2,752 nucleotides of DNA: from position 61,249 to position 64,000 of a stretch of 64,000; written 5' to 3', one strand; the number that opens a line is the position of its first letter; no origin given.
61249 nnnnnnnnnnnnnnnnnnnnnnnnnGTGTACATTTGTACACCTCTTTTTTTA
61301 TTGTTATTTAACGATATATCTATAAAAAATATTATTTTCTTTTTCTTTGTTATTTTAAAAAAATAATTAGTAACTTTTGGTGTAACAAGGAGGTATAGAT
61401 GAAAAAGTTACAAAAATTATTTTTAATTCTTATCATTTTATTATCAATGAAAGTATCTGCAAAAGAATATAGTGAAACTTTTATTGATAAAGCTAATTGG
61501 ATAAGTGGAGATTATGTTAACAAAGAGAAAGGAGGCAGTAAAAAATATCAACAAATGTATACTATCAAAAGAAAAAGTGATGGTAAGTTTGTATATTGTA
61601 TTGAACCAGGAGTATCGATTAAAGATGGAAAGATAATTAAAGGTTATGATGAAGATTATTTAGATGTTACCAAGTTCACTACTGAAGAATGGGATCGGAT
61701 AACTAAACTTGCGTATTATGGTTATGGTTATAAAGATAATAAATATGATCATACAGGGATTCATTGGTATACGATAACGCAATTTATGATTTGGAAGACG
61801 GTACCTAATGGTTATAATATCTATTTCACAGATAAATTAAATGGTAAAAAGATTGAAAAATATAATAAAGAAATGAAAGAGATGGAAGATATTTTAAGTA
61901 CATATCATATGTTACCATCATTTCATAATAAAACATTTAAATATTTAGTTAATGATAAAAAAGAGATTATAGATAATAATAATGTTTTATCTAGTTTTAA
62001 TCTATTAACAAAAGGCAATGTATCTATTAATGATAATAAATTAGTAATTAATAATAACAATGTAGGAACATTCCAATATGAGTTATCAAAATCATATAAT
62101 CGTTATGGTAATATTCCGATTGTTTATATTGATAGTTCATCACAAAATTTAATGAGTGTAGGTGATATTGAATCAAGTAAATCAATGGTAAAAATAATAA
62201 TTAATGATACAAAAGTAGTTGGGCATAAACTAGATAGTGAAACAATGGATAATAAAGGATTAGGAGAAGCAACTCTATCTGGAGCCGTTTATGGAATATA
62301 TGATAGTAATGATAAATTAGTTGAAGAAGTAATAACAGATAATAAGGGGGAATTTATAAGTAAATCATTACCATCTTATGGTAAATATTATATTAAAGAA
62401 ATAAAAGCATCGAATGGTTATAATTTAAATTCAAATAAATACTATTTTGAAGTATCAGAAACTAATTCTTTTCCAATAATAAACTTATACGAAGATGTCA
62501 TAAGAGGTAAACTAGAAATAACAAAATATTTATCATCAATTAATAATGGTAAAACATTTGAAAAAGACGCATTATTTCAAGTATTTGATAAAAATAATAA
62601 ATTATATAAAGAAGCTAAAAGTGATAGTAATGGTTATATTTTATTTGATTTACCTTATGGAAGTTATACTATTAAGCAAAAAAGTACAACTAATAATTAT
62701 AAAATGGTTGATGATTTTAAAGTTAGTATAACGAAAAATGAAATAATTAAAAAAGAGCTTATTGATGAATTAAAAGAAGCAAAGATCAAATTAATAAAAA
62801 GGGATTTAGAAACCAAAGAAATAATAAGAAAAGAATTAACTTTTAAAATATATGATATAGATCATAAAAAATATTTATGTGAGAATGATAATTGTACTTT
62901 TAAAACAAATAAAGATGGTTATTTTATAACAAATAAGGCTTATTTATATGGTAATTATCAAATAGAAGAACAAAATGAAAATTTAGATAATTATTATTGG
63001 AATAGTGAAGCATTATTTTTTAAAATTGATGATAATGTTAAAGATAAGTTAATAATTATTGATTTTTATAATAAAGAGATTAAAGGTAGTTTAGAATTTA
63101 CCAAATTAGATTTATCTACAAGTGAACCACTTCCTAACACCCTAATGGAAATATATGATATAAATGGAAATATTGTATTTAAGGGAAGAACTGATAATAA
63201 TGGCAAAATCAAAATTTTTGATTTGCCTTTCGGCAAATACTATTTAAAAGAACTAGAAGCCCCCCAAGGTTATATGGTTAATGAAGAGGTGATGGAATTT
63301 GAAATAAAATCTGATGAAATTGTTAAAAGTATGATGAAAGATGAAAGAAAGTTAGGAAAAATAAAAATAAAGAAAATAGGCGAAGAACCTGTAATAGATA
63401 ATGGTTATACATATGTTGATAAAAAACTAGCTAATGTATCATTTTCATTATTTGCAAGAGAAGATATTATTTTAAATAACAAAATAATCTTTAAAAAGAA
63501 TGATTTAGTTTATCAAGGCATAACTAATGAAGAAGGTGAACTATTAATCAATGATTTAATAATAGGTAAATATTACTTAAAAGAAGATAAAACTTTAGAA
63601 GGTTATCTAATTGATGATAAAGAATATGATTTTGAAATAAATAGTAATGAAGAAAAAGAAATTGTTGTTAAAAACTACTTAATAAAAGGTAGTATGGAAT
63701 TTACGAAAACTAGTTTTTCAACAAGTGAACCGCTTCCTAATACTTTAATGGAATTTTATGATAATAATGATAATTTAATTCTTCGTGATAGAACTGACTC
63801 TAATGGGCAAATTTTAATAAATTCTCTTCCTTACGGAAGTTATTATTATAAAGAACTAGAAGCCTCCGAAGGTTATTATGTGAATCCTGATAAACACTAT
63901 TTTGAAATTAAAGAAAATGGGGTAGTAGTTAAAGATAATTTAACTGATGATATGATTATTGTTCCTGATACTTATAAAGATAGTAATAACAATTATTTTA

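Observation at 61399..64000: Putative thioester-domain adhesin with Cna-B repeats running off the window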

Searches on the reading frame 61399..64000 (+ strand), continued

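Call 54: find_homologous_proteins(query=A3, max_evalue=0.00001)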
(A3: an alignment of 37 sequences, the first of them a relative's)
Query A3 (37 sequences) (169 aa, profile of the alignment): 309 proteins with E <= 0.00001 among 3852 candidates; the best 120 are listed.
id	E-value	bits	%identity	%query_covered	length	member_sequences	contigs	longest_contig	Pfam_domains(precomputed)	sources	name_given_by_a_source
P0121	5.6e-75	269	45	75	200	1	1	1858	PF04203.19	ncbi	-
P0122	6.0e-75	269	44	78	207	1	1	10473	PF04203.19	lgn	-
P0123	2.2e-72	261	45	75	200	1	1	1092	PF04203.19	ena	-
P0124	4.9e-72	260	44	75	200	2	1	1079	PF04203.19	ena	-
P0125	1.7e-71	258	45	75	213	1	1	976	PF04203.19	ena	-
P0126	9.9e-71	255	47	75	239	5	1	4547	PF04203.19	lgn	-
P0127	2.3e-70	254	43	78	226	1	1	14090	PF04203.19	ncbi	-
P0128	3.7e-70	254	41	86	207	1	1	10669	PF04203.19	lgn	-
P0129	4.9e-70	253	42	78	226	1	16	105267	PF04203.19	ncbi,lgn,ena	-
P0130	5.2e-70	253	46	78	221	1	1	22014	PF04203.19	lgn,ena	-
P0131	5.3e-70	253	47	75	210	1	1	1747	PF04203.19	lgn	-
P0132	7.1e-70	253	42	75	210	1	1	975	PF04203.19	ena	-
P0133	8.7e-70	252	42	78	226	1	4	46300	PF04203.19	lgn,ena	-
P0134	9.4e-70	252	45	76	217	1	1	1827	PF04203.19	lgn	-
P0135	1.1e-69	252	42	78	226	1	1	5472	PF04203.19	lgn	-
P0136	1.3e-69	252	42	78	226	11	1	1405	PF04203.19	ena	-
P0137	1.4e-69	252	43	76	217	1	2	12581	PF04203.19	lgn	-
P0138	1.7e-69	251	43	76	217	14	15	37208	PF04203.19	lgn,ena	-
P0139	1.7e-69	251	42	78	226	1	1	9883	PF04203.19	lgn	-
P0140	2.8e-69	251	45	78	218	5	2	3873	PF04203.19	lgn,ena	-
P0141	2.9e-69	251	45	78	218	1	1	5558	PF04203.19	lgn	-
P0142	6.0e-69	250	43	76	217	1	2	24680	PF04203.19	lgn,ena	-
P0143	1.2e-68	249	42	78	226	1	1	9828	PF04203.19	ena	-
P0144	1.4e-68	248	43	76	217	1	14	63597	PF04203.19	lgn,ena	-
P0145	1.8e-68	248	46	75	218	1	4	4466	PF04203.19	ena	-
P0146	6.2e-68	246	47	75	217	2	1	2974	PF04203.19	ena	-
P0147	1.2e-67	245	43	76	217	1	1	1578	PF04203.19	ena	-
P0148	1.2e-67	245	43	76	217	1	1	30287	PF04203.19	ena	-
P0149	3.3e-67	244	43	76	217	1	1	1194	PF04203.19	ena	-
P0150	7.3e-65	236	39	76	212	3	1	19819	PF04203.19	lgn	-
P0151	1.1e-64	236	40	73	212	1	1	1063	PF04203.19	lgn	-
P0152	2.1e-64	235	37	84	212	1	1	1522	PF04203.19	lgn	-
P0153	2.3e-64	235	37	84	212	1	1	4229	PF04203.19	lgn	-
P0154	2.3e-64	235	37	84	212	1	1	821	PF04203.19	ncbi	-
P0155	5.8e-64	233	38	84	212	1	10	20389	PF04203.19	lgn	-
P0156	7.4e-64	233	43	76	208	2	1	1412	PF04203.19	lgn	-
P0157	7.6e-64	233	52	75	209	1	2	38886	PF04203.19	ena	-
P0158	1.3e-63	232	50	76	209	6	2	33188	PF04203.19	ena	-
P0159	1.9e-63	232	45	74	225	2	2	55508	PF04203.19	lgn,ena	-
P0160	6.1e-63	230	43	76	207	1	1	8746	PF04203.19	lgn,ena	-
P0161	8.8e-62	226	45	76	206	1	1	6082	PF04203.19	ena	-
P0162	2.5e-61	225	48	76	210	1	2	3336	PF04203.19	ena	-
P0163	2.6e-61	225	45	85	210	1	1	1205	PF04203.19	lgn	-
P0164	4.7e-61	224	44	85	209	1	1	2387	PF04203.19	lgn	-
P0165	7.5e-61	223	47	78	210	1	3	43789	PF04203.19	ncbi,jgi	jgi:LPXTG-site transpeptidase (sortase) family protein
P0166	4.2e-60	221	44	81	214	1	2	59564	PF04203.19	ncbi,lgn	-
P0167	5.8e-59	217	47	76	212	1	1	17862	PF04203.19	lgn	-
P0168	9.0e-57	210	41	78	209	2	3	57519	PF04203.19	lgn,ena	-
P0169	9.0e-54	200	46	77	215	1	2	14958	PF04203.19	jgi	-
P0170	3.2e-53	198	47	83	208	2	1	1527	PF04203.19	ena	-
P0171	2.9e-50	189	44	73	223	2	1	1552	PF04203.19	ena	-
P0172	1.4e-49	186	28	53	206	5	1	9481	PF04203.19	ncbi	-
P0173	1.6e-49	186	29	53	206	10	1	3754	PF04203.19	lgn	-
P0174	2.8e-49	185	29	53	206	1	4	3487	PF04203.19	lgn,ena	-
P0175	2.9e-49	185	42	73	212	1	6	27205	PF04203.19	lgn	-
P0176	4.3e-49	185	28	53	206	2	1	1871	PF04203.19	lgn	-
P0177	7.5e-49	184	29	53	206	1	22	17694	PF04203.19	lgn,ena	-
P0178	7.6e-49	184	-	-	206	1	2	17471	PF04203.19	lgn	-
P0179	2.5e-48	182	100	93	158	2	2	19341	PF04203.19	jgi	jgi:sortase A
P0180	3.0e-48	182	-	-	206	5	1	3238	PF04203.19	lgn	-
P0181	1.2e-47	180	29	63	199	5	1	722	PF04203.19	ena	-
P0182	3.3e-47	179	27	80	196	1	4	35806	PF04203.19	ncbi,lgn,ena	-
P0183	3.8e-47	178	96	100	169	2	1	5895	PF04203.19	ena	-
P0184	4.7e-47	178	93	93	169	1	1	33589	PF04203.19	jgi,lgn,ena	-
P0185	5.2e-47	178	95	100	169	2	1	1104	PF04203.19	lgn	-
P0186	6.9e-47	178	92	100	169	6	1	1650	PF04203.19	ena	-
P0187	1.2e-46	177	26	47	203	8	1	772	PF04203.19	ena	-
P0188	1.5e-46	176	26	53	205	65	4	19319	PF04203.19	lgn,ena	-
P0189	1.8e-46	176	-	-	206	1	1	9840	PF04203.19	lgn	-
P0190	2.6e-46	176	27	80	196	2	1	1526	PF04203.19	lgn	-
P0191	6.5e-46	174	26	53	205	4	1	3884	PF04203.19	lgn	-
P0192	1.0e-45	174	26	47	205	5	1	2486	PF04203.19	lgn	-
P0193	1.2e-45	174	26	47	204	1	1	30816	PF04203.19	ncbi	-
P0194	1.5e-45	173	26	47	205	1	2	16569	PF04203.19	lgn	-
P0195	1.6e-45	173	26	47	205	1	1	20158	PF04203.19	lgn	-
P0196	1.7e-45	173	26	53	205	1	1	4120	PF04203.19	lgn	-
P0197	2.0e-45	173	26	53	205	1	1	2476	PF04203.19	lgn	-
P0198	2.3e-45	173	26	47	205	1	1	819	PF04203.19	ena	-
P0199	2.5e-45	173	26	53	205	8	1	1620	PF04203.19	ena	-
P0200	2.6e-45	172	27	53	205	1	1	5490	PF04203.19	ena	-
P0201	3.3e-45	172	28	47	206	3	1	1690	PF04203.19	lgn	-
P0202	3.6e-45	172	27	44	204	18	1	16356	PF04203.19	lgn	-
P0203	3.6e-45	172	26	47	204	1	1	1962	PF04203.19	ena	-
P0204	4.3e-45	172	27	57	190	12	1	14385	PF04203.19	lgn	-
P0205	5.4e-45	171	27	74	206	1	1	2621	PF04203.19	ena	-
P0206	5.6e-45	171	26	47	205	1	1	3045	PF04203.19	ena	-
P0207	6.3e-45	171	28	53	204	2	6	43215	PF04203.19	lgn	-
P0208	7.5e-45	171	26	53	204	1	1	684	PF04203.19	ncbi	-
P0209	7.8e-45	171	-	-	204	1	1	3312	PF04203.19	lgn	-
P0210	8.5e-45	171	26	53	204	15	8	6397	PF04203.19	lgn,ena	-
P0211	1.0e-44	170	26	47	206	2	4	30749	PF04203.19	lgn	-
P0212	1.1e-44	170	29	53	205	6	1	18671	PF04203.19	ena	-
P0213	1.1e-44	170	31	44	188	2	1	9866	PF04203.19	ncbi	-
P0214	1.3e-44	170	26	47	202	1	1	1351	PF04203.19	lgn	-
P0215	1.4e-44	170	27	57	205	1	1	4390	PF04203.19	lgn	-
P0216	2.0e-44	170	27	47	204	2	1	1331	PF04203.19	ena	-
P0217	2.3e-44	169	-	-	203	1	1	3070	PF04203.19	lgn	-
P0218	2.3e-44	169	26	53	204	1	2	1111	PF04203.19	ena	-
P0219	4.1e-44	169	-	-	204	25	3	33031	PF04203.19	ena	-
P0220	4.4e-44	168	43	72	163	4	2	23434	PF04203.19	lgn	-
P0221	5.6e-44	168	32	44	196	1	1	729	PF04203.19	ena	-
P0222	8.4e-44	168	43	72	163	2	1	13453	PF04203.19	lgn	-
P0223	1.0e-43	167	-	-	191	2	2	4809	PF04203.19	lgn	-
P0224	2.6e-43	166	53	88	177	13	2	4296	PF04203.19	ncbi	-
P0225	3.4e-43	166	29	44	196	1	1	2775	PF04203.19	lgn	-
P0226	4.1e-43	165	28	53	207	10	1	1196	PF04203.19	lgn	-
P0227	4.9e-43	165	-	-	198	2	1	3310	PF04203.19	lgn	-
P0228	6.4e-43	165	-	-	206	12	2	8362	PF04203.19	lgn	-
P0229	6.7e-43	165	32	53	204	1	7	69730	PF04203.19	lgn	-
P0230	6.9e-43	165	-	-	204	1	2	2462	PF04203.19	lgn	-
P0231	8.4e-43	164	26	85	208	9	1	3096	PF04203.19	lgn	-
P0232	8.7e-43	164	32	53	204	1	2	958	PF04203.19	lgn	-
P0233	9.5e-43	164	57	84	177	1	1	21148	PF04203.19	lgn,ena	-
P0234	1.0e-42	164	51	100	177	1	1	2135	PF04203.19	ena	-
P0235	1.0e-42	164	56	79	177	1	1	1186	PF04203.19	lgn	-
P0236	1.4e-42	163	28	75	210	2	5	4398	PF04203.19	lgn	-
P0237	1.6e-42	163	47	100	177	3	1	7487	PF04203.19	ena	-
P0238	1.8e-42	163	26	44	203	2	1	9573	PF04203.19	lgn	-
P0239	2.0e-42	163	-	-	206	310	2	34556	PF04203.19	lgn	-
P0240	2.9e-42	163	57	79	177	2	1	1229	PF04203.19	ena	-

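Call 59: predict_structure(alignment_id=A4)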
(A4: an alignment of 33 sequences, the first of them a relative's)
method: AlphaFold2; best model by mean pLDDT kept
length: 169 residues; sequences in the alignment: 33
mean_pLDDT: 78.5   pTM: 0.70
mean pLDDT of the five models: 78.5, 78.3, 77.7, 76.5, 75.8
residues with pLDDT >= 90: 86; 70-90: 29; 50-70: 16; < 50: 38
segments of 3 or more residues with pLDDT < 50: 1-18, 20-39
pLDDT, mean of each block of 10 residues (from residue 1): 45 46 41 41 84 95 91 91 94 79 89 98 96 84 80 91 94
secondary structure, 60 per line:
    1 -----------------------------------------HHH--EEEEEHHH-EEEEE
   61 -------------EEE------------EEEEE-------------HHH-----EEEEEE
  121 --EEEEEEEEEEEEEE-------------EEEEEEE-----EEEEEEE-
elements in order: E47-51 E56-60 E74-76 E89-93 E115-120 E123-136 E150-156 E162-168
